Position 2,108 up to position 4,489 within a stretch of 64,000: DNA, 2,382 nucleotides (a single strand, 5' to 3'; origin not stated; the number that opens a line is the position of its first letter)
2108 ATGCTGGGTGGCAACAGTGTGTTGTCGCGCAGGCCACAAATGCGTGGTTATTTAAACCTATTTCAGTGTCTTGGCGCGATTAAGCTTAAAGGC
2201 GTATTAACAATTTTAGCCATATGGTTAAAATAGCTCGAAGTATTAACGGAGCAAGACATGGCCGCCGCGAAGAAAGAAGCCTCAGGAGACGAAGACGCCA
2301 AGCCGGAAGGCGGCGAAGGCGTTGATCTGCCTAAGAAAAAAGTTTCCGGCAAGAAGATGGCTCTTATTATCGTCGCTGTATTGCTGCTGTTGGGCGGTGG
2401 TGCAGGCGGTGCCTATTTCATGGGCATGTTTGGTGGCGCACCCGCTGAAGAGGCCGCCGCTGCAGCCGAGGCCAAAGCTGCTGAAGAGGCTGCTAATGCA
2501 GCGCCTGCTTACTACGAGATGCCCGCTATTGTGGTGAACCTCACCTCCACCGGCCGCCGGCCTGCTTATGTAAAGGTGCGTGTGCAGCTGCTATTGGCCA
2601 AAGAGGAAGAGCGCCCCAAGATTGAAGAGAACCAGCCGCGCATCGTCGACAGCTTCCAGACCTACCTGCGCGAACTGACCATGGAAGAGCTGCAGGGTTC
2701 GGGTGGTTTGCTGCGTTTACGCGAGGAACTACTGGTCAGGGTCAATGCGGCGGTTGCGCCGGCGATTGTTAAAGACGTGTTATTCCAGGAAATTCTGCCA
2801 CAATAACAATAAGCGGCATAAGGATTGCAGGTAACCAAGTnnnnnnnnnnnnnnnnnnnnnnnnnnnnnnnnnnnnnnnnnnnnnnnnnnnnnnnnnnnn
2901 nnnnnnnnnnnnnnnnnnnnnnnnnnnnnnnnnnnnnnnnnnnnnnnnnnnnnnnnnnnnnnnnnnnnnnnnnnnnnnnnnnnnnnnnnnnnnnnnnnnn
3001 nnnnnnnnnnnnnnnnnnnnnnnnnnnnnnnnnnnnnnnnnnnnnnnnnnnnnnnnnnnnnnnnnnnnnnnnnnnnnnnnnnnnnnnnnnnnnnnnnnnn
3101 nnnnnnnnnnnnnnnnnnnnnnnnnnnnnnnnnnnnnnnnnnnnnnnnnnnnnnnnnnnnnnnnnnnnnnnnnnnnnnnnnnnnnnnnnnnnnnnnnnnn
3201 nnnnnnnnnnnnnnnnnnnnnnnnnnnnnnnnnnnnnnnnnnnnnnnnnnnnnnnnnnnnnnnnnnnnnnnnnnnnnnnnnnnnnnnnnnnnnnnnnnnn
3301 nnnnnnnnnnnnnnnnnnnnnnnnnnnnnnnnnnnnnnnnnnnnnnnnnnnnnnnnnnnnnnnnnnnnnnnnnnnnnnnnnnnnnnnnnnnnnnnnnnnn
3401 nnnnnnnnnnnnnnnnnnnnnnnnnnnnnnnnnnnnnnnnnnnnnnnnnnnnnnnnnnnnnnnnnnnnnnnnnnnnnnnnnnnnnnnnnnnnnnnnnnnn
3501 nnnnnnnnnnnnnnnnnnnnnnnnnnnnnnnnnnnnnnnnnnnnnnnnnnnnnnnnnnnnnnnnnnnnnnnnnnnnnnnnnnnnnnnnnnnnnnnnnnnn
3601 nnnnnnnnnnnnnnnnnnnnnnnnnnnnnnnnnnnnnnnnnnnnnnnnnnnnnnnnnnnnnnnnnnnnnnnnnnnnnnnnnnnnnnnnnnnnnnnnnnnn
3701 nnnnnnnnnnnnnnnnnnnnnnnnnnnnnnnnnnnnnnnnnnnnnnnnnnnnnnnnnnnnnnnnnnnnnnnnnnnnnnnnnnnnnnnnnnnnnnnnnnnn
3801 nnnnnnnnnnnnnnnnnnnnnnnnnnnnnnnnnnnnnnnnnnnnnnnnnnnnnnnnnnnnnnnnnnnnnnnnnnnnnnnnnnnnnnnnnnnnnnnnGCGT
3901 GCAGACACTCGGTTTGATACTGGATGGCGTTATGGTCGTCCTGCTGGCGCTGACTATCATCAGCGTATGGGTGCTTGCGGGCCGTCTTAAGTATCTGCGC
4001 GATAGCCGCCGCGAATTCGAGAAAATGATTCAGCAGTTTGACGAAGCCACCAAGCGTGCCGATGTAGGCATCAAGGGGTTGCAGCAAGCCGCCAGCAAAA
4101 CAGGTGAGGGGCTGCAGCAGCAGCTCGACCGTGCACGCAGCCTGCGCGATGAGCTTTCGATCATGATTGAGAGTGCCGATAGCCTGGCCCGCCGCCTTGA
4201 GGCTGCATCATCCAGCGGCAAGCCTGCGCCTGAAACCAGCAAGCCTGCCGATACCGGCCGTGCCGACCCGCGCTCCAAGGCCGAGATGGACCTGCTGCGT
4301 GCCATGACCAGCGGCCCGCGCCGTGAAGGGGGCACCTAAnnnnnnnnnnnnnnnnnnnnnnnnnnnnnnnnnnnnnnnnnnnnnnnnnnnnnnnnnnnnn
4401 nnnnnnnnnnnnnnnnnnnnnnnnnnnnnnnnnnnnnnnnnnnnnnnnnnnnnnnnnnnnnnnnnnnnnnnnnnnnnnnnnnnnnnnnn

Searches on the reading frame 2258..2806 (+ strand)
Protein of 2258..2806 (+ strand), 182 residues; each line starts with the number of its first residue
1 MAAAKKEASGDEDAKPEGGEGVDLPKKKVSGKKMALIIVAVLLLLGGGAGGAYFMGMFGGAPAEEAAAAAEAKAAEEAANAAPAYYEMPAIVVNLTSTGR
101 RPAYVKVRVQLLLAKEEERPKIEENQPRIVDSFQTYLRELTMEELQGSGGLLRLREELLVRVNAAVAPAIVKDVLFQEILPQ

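Call 56: search_protein_families(library=pfam, proteins=[window:2258-2806:+], max_evalue=0.001)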
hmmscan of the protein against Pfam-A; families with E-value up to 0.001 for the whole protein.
window:2258-2806:+ (182 aa): 1 family
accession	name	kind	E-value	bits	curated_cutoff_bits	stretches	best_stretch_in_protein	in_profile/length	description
PF03748.19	FliL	-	1.4e-19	71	24.6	1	85-182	1-103/103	Flagellar basal body-associated protein FliL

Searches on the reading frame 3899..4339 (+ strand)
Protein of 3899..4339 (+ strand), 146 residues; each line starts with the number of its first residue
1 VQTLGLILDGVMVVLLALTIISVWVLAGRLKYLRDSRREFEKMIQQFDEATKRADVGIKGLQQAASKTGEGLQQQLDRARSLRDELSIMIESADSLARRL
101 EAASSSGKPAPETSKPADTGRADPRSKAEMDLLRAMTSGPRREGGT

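Call 56: search_protein_families(library=pfam, proteins=[window:3899-4339:+], max_evalue=0.001)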
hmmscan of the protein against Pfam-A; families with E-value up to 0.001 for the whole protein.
window:3899-4339:+ (146 aa): 1 family
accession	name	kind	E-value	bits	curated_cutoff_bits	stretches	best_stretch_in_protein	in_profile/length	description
PF20072.4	DUF6468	-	3.7e-20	72.3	26.9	1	33-105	1-73/76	Domain of unknown function (DUF6468)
